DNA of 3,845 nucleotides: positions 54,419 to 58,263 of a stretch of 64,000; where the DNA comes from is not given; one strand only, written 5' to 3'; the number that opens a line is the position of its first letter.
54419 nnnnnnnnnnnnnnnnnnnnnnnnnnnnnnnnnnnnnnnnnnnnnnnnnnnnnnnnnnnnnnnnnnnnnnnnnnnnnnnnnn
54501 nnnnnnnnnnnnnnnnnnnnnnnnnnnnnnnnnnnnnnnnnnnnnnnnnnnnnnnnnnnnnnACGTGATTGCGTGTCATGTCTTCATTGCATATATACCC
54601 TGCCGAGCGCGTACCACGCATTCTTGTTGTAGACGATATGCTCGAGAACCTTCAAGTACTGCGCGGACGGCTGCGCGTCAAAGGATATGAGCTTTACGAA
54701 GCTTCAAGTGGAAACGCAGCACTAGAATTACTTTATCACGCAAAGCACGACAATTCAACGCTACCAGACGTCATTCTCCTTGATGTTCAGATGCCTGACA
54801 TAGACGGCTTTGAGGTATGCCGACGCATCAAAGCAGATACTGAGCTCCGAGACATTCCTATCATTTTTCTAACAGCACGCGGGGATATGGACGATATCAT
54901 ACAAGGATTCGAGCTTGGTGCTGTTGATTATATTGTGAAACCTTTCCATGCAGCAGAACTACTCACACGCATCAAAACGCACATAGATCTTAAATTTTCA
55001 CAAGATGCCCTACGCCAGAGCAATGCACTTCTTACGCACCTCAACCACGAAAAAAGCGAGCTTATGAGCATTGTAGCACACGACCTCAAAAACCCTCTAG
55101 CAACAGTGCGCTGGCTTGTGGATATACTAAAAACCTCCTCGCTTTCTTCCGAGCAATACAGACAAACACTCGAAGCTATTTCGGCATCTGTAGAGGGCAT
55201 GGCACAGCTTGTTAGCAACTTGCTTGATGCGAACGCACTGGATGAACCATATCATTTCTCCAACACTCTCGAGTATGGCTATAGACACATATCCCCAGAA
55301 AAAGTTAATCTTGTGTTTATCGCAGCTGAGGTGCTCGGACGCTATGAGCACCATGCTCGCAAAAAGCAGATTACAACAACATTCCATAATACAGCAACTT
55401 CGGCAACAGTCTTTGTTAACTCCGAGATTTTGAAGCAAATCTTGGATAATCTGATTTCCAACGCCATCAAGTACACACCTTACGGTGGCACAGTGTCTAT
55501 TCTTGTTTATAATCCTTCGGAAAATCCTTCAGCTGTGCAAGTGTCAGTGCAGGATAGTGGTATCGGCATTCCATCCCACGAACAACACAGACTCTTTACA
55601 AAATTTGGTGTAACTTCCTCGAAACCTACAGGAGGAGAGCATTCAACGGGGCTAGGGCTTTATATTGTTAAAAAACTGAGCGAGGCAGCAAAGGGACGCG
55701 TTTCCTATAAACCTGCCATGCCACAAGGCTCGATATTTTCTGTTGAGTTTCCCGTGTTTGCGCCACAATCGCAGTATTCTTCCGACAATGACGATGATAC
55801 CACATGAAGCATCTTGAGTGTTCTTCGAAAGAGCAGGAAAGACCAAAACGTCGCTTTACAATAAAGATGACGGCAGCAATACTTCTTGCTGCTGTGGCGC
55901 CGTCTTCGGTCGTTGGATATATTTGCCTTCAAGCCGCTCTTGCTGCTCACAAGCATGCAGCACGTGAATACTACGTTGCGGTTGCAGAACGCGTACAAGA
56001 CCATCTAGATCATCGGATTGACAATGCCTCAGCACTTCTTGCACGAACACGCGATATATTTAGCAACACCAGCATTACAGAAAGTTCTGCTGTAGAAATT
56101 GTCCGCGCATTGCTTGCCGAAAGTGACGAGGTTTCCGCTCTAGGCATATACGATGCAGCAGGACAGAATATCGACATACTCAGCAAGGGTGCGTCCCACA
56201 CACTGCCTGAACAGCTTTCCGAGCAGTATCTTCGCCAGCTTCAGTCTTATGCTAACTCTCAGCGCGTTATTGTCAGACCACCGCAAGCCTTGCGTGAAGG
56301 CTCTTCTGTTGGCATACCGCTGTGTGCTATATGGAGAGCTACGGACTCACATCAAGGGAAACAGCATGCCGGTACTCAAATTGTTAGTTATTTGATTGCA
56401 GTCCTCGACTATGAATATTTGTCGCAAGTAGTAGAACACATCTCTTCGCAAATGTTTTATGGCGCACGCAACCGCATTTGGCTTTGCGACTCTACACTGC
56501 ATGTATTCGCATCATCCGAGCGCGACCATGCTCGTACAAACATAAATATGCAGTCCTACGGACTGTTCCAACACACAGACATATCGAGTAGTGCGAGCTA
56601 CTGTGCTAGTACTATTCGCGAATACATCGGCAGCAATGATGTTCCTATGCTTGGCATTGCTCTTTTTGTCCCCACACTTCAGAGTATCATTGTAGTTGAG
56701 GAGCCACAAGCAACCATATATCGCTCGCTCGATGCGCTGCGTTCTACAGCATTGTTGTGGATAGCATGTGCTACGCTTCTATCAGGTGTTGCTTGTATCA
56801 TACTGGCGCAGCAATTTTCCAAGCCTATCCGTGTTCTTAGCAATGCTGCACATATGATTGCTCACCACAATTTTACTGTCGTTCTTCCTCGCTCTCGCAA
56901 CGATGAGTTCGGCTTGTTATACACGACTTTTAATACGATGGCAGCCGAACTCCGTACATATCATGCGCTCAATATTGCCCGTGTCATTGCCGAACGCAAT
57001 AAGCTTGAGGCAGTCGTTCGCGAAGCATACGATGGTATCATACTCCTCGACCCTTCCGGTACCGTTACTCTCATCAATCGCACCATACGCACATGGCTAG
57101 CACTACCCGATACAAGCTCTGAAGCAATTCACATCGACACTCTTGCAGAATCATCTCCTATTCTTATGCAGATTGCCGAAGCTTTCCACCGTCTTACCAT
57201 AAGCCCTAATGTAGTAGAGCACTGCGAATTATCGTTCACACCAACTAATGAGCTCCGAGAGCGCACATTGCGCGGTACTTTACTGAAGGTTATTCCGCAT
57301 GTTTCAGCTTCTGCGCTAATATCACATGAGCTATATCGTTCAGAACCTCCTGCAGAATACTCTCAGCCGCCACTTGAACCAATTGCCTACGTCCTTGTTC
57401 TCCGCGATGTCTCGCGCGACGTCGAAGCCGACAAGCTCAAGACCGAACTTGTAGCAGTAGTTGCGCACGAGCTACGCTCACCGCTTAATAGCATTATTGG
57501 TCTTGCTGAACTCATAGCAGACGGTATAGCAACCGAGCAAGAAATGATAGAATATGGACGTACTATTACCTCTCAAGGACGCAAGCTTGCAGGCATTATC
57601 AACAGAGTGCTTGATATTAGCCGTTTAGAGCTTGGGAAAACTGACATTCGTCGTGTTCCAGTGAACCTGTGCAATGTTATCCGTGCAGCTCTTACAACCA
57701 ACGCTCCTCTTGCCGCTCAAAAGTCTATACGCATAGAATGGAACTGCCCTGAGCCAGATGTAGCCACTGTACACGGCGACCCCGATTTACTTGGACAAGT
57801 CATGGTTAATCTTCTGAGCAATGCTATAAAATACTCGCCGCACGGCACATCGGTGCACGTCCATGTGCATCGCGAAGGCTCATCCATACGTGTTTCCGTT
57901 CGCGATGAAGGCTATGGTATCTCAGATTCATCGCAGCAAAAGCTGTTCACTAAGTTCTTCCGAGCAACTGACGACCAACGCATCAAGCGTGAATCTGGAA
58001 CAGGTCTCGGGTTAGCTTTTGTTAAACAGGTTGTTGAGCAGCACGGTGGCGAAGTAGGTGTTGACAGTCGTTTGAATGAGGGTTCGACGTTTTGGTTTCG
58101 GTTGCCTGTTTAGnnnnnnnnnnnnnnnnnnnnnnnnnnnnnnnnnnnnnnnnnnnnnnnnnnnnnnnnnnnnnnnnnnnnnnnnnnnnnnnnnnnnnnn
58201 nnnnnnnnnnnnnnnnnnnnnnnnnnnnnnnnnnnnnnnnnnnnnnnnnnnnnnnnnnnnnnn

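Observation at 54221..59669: STAS antagonist / receiver-kinase hybrid / membrane sensor kinase / OmpA-FecR-TM protein operon, next to an orphan ABC ATPase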

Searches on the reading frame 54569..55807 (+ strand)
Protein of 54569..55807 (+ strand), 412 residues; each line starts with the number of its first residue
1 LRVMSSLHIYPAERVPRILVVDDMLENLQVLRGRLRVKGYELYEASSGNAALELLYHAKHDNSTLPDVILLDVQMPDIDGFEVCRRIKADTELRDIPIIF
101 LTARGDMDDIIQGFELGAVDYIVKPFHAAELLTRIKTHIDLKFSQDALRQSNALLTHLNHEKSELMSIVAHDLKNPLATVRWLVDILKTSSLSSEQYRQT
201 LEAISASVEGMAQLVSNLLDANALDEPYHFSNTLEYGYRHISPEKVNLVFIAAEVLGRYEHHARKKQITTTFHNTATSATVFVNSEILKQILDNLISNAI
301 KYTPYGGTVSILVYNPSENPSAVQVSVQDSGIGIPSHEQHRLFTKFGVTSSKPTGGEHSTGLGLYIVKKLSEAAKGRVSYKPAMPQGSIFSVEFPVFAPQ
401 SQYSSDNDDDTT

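Call 3: search_protein_families(library=pfam, proteins=[window:54569-55807:+], max_evalue=0.01)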
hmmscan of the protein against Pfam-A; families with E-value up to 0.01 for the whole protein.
window:54569-55807:+ (412 aa): 4 families
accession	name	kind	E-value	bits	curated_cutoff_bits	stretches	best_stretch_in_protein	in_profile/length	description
PF00072.30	Response_reg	-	2.2e-28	99.1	30.2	1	18-136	1-111/111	Response regulator receiver domain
PF02518.31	HATPase_c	-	6.6e-24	84.9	26.4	1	286-396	4-109/111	Histidine kinase-, DNA gyrase B-, and HSP90-like ATPase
PF00512.31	HisKA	-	1.2e-12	48.1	26.9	1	162-225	2-64/66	His Kinase A (phospho-acceptor) domain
PF13581.12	HATPase_c_2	-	0.00037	20.9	27.4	1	291-373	35-111/127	Histidine kinase-like ATPase domain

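Call 46: search_protein_families(library=ncbifam, proteins=[window:54569-55807:+], max_evalue=0.00001)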
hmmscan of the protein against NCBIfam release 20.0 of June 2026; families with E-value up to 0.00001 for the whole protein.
window:54569-55807:+ (412 aa): 148 families (the best 25 are shown)
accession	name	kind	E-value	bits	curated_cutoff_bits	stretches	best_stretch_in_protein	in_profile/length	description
NF041880.1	EPS_EpsF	equivalog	1e-50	172.6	900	2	21-159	1-134/492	response regulator EpsF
TIGR02956.1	TMAO_torS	equivalog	3e-43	148.1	676.5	2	159-402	461-688/967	TMAO reductase system sensor histidine kinase/response regulator TorS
NF011874.0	PRK15347.1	equivalog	1.3e-41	142.5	852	2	157-399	393-617/921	two component system sensor kinase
NF008318.0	PRK11107.1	equivalog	5.9e-41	140.4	890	2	162-404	293-526/920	two-component sensor histidine kinase BarA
NF008302.0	PRK11091.1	equivalog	1.8e-40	138.9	838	2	155-409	276-518/779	aerobic respiration two-component sensor histidine kinase ArcB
NF038297.2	hybrid_HK_HrmK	equivalog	2.4e-39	135.5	725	2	130-402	203-463/607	hybrid histidine kinase/response regulator HrmK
NF047465.1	hybrid_HK_LvrA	exception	6.6e-39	133.6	1200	2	155-402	195-428/819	hybrid histidine kinase/response regulator LvrA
NF041832.1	near_NosP_CTERM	subfamily_domain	1e-37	130.1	400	1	159-404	4-233/370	NahK/ErcS family hybrid sensor histidine kinase/response regulator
NF007135.0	PRK09581.1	equivalog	2.7e-37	128.7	474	1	17-171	4-152/457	PleD family two-component system response regulator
NF046044.1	PnpS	equivalog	4.2e-36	124.8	400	1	157-395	165-390/390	two-component system histidine kinase PnpS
NF041947.1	LuxQ_Vibrio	equivalog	1.1e-34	119.5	1200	2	160-404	470-704/843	quorum-sensing autoinducer 2 sensor kinase/phosphatase LuxQ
NF008099.0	PRK10841.1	equivalog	1.2e-34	119.2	920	2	159-407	467-701/949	two-component system sensor histidine kinase RcsC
NF033092.0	HK_WalK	equivalog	1.3e-34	119.8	725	1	158-395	368-593/594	cell wall metabolism sensor histidine kinase WalK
NF047874.1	MASE3_PAS_HK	subfamily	2.3e-33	115.9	560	1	158-404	394-633/655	MASE3 domain-containing sensor histidine kinase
NF006800.0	PRK09303.1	equivalog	4.9e-33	114.6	342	1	147-400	136-381/383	histidine kinase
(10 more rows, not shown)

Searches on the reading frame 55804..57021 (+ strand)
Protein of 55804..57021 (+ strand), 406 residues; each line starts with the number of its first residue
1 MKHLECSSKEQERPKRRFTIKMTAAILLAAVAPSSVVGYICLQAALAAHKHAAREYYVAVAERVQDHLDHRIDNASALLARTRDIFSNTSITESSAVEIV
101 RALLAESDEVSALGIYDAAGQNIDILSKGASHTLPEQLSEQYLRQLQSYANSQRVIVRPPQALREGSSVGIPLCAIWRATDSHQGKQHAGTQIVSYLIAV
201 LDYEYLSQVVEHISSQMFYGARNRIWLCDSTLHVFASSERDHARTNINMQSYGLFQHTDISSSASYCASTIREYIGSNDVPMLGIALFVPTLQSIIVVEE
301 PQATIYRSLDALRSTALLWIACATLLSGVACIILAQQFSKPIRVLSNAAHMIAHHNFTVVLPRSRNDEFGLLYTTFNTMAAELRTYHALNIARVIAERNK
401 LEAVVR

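Call 27: find_homologous_proteins(query=window:55804-57021:+, max_evalue=0.00001)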
Query window:55804-57021:+ (406 aa): 1 proteins with E <= 0.00001 among 8000 candidates.
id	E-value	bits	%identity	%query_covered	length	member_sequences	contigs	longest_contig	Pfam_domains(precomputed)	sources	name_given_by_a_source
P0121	6.5e-66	241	36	96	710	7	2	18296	PF00672.31,PF02518.32,PF00512.32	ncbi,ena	-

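Call 47: search_solved_structures(query=A3, max_evalue=10, show_alignments=0)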
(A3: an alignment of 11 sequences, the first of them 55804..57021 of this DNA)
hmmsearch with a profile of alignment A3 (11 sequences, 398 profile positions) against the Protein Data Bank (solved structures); distinct sequences matched with E-value up to 10: 25.
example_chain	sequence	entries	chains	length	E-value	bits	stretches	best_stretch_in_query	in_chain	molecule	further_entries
4xmq_A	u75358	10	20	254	0.0017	20.7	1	53-240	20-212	Putative methyl-accepting chemotaxis signal transduction protein | Methyl-accepting chemotaxis protein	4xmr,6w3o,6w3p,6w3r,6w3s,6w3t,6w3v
5iji_A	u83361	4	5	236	0.0029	19.9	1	324-377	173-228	Nitrate/nitrite sensor histidine kinase NarQ | Nitrate/nitrite sensor protein NarQ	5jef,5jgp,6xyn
6yue_A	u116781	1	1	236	0.0029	19.9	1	324-377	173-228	Nitrate/nitrite sensor protein NarQ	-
5jeq_A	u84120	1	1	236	0.003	19.9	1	324-377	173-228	Nitrate/nitrite sensor protein NarQ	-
5jjn_B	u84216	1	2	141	0.018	17.3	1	316-371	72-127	Sensory rhodopsin II transducer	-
4gyc_B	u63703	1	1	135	0.02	17.2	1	312-370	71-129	Sensory rhodopsin II transducer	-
2l7h_A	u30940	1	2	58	0.02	17.1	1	327-372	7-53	Uncharacterized protein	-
5jjj_B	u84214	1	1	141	0.021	17.1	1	312-371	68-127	Sensory rhodopsin II transducer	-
2lfr_A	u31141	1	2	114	0.027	16.7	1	326-374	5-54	HAMP domain-containing protein, Osmolarity sensor protein EnzV chimera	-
3zcc_A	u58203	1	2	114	0.029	16.6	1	327-374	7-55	HAMP, OSMOLARITY SENSOR PROTEIN ENVZ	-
2f95_B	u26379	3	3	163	0.031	16.6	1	313-371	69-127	Sensory rhodopsin II transducer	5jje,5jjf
4gn0_A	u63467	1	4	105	0.038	16.2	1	325-370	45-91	Hamp domain of AF1503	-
2y0q_A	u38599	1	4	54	0.14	14.4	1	327-372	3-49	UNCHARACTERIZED PROTEIN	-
4cq4_A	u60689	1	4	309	0.2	13.9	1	325-369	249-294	ENGINEERED VERSION OF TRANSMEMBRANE RECEPTOR AF1503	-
2y21_A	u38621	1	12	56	0.22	13.7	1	327-372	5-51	HAMP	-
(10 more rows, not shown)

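Call 61: predict_structure(alignment_id=A4)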
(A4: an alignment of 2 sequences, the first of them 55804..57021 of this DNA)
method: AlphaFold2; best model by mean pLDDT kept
length: 406 residues; sequences in the alignment: 2
mean_pLDDT: 48.4   pTM: 0.39
mean pLDDT of the five models: 48.4, 45.4, 42.0, 39.5, 38.9
residues with pLDDT >= 90: 0; 70-90: 45; 50-70: 131; < 50: 230
segments of 3 or more residues with pLDDT < 50: 1-19, 130-137, 149-171, 178-192, 213-310, 338-369, 379-406
pLDDT, mean of each block of 10 residues (from residue 1): 36 43 57 64 62 54 58 71 75 80 81 68 66 46 52 44 38 51 36 59 54 44 32 28 30 31 36 34 29 32 40 57 62 52 38 32 44 47 39 40 35
secondary structure, 60 per line:
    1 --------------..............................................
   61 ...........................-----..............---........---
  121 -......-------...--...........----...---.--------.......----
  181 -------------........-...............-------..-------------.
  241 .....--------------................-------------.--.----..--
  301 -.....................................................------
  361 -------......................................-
elements in order: H15-87 H93-106 E110-117 E122-127 H140-150 E155-157 E170-176 E194-201 H203-217 H240-245 H260-275 H302-354 H368-405

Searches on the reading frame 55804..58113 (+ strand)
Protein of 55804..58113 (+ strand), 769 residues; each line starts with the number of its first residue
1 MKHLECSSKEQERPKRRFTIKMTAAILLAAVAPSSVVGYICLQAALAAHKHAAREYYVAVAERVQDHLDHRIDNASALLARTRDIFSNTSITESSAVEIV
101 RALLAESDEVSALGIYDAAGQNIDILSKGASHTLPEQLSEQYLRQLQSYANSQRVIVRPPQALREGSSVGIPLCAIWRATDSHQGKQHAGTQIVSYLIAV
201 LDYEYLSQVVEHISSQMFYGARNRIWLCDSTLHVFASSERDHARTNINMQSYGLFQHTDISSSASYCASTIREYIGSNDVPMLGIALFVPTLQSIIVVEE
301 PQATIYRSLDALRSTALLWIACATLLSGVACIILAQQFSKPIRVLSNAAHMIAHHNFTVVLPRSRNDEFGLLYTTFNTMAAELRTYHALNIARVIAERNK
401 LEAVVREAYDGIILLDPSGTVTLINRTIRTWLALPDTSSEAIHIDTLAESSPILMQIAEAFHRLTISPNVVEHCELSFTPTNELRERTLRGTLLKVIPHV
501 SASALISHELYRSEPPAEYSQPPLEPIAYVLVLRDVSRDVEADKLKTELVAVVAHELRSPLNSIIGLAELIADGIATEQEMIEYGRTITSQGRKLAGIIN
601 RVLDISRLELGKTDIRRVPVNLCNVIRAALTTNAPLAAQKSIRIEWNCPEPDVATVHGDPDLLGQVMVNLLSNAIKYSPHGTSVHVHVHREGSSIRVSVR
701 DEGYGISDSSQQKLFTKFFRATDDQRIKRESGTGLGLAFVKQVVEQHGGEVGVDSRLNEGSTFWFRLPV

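Call 3: search_protein_families(library=pfam, proteins=[window:55804-58113:+], max_evalue=0.01)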
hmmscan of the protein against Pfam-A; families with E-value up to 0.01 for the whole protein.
window:55804-58113:+ (769 aa): 5 families
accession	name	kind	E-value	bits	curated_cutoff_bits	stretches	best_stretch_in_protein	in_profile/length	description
PF02518.31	HATPase_c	-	2.8e-29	102.2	26.4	1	658-768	1-108/111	Histidine kinase-, DNA gyrase B-, and HSP90-like ATPase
PF00512.31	HisKA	-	4.7e-15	55.8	26.9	1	546-610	2-65/66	His Kinase A (phospho-acceptor) domain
PF00672.30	HAMP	-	6.6e-12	46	25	1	334-384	2-52/53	HAMP domain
PF13581.12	HATPase_c_2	-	0.0012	19.2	27.4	1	671-746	40-111/127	Histidine kinase-like ATPase domain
PF13589.12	HATPase_c_3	-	0.0093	16.4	25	0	666-740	6-82/137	Histidine kinase-, DNA gyrase B-, and HSP90-like ATPase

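Call 46: search_protein_families(library=ncbifam, proteins=[window:55804-58113:+], max_evalue=0.00001)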
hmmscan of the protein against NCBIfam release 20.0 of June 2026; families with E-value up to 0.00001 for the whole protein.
window:55804-58113:+ (769 aa): 85 families (the best 25 are shown)
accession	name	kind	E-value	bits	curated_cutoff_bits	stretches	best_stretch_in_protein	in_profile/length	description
NF033092.0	HK_WalK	equivalog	1.1e-67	228.9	725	2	529-769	355-594/594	cell wall metabolism sensor histidine kinase WalK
NF046044.1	PnpS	equivalog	4.1e-67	226.9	400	2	529-768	153-390/390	two-component system histidine kinase PnpS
NF045911.1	TCSHisKinNblS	equivalog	6.1e-58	196.6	1000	2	531-768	373-619/621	two-component system sensor histidine kinase NblS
TIGR02966.1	phoR_proteo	equivalog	4.3e-55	187.1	334.2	1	523-766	91-332/333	phosphate regulon sensor histidine kinase PhoR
NF008468.0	PRK11360.1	equivalog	1.6e-50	172.1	646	2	548-769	398-608/616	two-component system sensor histidine kinase AtoS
NF008318.0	PRK11107.1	equivalog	5.4e-50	170.3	890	1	538-768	285-517/920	two-component sensor histidine kinase BarA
NF008312.0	PRK11100.1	equivalog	1.5e-48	165.9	356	1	547-763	257-468/477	two-component system sensor histidine kinase CreC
TIGR02956.1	TMAO_torS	equivalog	3.2e-48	164.5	676.5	1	541-769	459-682/967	TMAO reductase system sensor histidine kinase/response regulator TorS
NF047874.1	MASE3_PAS_HK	subfamily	6e-47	160.8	560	1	536-769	388-625/655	MASE3 domain-containing sensor histidine kinase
NF038297.2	hybrid_HK_HrmK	equivalog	7e-45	153.8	725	1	542-769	231-457/607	hybrid histidine kinase/response regulator HrmK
TIGR01386.1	cztS_silS_copS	subfamily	1.1e-42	146.6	292.55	1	551-768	246-457/457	heavy metal sensor histidine kinase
NF012163.2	BaeS_SmeS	equivalog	1.1e-42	146.6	500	2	543-753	237-442/457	sensor histidine kinase efflux regulator BaeS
NF006800.0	PRK09303.1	equivalog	1.5e-41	142.6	342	1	544-769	149-377/383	histidine kinase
NF011874.0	PRK15347.1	equivalog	9.6e-41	139.7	852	1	541-769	393-614/921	two component system sensor kinase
NF008302.0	PRK11091.1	equivalog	2e-40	138.7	838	1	542-767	279-503/779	aerobic respiration two-component sensor histidine kinase ArcB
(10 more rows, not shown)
